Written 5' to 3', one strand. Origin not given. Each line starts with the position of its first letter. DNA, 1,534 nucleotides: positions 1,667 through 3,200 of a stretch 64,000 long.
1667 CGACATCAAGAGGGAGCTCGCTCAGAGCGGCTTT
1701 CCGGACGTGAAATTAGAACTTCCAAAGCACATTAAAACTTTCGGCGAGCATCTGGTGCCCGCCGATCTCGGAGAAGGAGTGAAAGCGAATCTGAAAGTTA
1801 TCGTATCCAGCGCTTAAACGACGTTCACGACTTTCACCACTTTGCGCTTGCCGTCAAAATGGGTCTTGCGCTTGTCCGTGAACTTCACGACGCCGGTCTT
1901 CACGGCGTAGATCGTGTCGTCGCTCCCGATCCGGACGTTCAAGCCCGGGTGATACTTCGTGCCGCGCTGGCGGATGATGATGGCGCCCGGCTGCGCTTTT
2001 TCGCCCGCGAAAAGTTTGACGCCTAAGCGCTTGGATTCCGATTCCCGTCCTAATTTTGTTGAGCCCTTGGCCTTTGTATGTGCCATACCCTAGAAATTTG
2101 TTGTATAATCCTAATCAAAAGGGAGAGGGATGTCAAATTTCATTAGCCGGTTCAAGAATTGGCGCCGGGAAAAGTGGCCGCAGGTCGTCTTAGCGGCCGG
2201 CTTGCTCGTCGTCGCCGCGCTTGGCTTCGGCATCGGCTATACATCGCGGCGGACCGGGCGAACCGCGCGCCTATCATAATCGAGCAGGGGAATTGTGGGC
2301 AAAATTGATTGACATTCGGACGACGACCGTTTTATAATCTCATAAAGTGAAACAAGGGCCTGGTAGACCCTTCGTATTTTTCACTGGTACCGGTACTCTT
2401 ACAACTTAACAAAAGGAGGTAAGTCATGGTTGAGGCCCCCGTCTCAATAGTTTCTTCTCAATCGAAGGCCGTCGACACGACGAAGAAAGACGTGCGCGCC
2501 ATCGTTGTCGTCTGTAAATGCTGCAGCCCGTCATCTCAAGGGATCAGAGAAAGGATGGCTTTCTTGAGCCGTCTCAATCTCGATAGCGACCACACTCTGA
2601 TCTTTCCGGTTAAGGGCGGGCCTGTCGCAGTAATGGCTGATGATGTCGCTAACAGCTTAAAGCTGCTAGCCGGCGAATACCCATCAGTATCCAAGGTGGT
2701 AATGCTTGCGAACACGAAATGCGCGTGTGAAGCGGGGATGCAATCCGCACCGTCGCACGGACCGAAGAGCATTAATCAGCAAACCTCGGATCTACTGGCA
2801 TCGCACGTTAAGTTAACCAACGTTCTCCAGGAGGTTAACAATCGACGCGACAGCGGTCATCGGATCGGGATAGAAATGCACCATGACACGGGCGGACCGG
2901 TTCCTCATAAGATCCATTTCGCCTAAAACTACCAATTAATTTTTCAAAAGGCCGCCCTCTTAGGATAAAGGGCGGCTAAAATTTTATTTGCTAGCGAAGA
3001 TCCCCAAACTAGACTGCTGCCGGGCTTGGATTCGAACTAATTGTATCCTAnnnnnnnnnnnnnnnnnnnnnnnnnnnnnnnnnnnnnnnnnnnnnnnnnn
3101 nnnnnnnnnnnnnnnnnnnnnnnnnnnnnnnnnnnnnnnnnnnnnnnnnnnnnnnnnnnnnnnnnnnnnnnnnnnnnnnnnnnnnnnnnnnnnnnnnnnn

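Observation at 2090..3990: Lower-GC islet with a consensus promoter, a Cys-rich orphan and a Cas4-like nuclease between rpmA and the M23 peptidase gene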

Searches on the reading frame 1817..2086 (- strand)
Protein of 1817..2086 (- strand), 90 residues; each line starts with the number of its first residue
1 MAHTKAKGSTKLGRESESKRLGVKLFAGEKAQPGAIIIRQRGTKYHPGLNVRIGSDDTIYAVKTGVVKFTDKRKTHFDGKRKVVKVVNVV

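Call 10: search_protein_families(library=pfam, proteins=[window:1817-2086:-], max_evalue=1)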
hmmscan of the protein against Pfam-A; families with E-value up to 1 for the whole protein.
window:1817-2086:- (90 aa): 3 families
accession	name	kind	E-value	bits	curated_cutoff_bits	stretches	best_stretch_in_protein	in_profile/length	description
PF01016.24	Ribosomal_L27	-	1.4e-31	108.8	20.5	1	2-75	1-74/79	Ribosomal L27 protein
PF01551.29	Peptidase_M23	-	0.037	14.7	28.7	1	45-74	2-31/96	Peptidase family M23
PF00383.29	dCMP_cyt_deam_1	-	0.12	12.7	25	1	28-81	21-75/102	Cytidine and deoxycytidylate deaminase zinc-binding region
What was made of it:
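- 1814..2086 (-): rpmA (ribosomal protein L27), the left anchor of the conserved neighbourhood. Pfam Ribosomal_L27, E 1.4e-31 (call 10).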

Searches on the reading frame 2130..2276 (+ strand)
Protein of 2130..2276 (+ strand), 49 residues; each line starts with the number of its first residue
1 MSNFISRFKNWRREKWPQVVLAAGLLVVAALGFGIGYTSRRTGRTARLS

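Call 10: search_protein_families(library=pfam, proteins=[window:2130-2276:+], max_evalue=1)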
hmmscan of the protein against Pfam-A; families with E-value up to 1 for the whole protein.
window:2130-2276:+ (49 aa): 2 families
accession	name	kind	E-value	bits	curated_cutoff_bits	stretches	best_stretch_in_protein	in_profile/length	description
PF03739.19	LptF_LptG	-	0.066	12.7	27.9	1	9-48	265-304/353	Lipopolysaccharide export system permease LptF/LptG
PF23020.1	PEX14-like_2nd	-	0.63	10.8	23.2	0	14-34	3-23/120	Peroxisomal membrane protein PEX14-like, central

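Call 11: search_protein_families(library=ncbifam, proteins=[window:2130-2276:+], max_evalue=1)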
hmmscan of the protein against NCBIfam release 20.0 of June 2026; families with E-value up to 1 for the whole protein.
window:2130-2276:+ (49 aa): 1 family
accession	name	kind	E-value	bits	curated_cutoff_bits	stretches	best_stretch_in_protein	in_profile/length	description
NF058618.1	transduce_GlnX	subfamily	0.098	11.8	250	1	13-45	175-207/413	GlnX family signal transduction membrane protein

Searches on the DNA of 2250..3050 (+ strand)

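Call 43: search_rna_families(source=window, start=2250, end=3050, threshold=evalue, max_evalue=10)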
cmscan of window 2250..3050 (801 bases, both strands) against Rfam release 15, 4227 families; matches with E-value up to 10: 2.
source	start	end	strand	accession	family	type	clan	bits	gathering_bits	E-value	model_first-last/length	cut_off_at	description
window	2277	2318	-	RF01102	PK1-TEV_CVMV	Cis-reg; leader;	-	17.7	40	6.8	1-37/37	no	5'-leader pseudoknot of TEV/CVMV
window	2302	2323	+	RF01516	v-snoRNA-1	Gene; snRNA; snoRNA; CD-box;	-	13.8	75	5.5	44-65/65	no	Human herpesvirus 1 small nucleolar RNA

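Call 86: build_rna_model(alignment_id=A9, structure=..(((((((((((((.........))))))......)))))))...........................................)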
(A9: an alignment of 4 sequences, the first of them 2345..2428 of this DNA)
Model R1 built from alignment A9 (4 sequences, 86 columns); structure: as given.
model positions 83; base pairs 13; branch points 0; effective number of sequences 2; information 0.684 bits per position. Calibrated on 0.2 Mb of random sequence (short: E-values are rough).
structure used (alignment columns):
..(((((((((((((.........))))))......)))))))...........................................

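Call 87: search_with_rna_model(model_id=R1, sources=[window, L001, L004, L006, L008, L010, L011, L028, L029, L030], max_evalue=10, show_alignments=6)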
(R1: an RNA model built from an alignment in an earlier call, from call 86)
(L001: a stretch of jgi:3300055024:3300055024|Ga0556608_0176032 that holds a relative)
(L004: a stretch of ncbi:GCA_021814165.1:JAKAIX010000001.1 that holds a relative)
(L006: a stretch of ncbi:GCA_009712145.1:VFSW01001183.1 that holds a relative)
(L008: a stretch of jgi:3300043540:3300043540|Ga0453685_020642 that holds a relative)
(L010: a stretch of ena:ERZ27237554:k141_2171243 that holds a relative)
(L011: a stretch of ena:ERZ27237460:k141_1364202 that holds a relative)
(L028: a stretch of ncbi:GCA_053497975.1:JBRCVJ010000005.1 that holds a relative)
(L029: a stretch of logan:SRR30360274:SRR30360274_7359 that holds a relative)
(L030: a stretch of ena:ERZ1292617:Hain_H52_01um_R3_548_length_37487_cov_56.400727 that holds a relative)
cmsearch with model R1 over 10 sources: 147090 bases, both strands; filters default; matches with E-value up to 10: 7.
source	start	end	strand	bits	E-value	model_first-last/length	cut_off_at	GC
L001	438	519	+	96.4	2.8e-17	1-83/83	no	0.4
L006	10334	10414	-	91.3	3.2e-16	1-83/83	no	0.43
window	2345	2428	+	86.9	2.6e-15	1-83/83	no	0.43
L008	2892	2972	+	86.7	2.8e-15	1-83/83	no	0.38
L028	10735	10815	-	86.7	2.8e-15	1-83/83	no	0.38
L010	518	600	+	35.9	9.5e-05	1-83/83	no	0.48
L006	8501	8543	-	15.8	1.4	1-83/83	no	0.28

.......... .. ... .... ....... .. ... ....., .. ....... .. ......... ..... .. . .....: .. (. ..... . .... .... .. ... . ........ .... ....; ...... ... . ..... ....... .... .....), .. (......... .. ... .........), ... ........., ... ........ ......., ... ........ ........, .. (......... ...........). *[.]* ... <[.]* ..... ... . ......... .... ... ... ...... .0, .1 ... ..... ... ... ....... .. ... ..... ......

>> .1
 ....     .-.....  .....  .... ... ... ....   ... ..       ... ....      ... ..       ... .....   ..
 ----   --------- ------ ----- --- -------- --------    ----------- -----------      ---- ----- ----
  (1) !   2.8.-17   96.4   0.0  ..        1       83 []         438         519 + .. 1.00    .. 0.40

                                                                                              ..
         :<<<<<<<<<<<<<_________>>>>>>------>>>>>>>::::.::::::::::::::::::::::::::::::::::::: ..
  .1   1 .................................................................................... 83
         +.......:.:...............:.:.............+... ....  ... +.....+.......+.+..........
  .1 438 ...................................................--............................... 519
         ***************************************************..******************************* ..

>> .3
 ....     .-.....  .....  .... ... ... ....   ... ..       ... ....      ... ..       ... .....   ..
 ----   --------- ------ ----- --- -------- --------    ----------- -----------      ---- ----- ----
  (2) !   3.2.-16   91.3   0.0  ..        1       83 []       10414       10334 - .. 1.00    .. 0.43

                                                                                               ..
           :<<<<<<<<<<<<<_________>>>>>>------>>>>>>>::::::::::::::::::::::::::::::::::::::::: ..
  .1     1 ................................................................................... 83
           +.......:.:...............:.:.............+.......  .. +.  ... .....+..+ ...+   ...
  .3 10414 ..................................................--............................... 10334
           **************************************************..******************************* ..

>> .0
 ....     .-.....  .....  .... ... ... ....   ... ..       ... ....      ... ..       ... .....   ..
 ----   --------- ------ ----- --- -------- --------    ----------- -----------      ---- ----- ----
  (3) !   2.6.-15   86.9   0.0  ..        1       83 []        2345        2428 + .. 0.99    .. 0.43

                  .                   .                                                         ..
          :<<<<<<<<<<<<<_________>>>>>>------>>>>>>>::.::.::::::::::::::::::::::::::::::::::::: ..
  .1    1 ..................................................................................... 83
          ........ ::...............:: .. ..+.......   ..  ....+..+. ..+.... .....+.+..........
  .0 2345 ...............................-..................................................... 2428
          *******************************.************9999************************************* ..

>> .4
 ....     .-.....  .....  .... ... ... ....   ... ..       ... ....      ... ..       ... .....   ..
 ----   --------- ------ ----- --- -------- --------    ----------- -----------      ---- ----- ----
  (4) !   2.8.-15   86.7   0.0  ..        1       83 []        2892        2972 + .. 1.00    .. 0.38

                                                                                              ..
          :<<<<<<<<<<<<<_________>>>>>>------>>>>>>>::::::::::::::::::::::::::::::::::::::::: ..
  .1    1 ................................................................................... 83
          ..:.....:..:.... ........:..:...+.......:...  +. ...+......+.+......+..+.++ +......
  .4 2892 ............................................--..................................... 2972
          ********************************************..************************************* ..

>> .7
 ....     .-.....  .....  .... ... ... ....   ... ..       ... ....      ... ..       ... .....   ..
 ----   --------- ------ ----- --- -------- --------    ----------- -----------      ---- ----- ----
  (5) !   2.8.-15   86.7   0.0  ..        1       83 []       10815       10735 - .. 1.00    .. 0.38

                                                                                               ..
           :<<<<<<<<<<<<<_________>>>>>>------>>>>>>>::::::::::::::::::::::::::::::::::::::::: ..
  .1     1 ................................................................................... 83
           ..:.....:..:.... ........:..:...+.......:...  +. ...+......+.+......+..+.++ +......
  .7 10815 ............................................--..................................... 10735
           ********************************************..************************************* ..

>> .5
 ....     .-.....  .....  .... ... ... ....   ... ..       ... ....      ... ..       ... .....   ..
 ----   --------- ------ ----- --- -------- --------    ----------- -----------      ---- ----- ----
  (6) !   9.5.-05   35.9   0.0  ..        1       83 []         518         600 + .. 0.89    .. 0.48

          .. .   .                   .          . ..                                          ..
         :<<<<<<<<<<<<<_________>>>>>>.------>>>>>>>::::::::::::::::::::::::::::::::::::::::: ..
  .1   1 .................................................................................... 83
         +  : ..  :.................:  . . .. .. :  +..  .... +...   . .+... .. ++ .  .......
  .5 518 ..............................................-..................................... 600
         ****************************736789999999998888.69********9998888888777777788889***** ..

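Call 90: search_with_rna_model(model_id=R1, sources=[L031, L032], max_evalue=10, show_alignments=2)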
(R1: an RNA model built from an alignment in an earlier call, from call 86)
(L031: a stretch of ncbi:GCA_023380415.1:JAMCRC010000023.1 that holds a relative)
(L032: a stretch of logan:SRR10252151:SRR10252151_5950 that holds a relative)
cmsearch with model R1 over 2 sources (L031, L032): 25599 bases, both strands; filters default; matches with E-value up to 10: 0.
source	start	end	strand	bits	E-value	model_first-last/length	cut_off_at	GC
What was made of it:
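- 2345..2425 (+): Conserved 5' leader. A stem-loop at 2346-2385 has an invariant apical loop CCKGGUAGA (2359-2367). A small palindrome is centred on GTAC, followed by an A-rich tract and the SD AAGGAGG (2413-2419). The leader can also be read as a leaderless micro-ORF from GTG 2347 (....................). A covariance model finds the untrained L010 copy at E 9.5e-5 and no other copy (calls 87, 90).
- Tried and rejected: The leader covariance model found no extra copies in the window or in L004, L029, L030, L031 (calls 87, 90).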
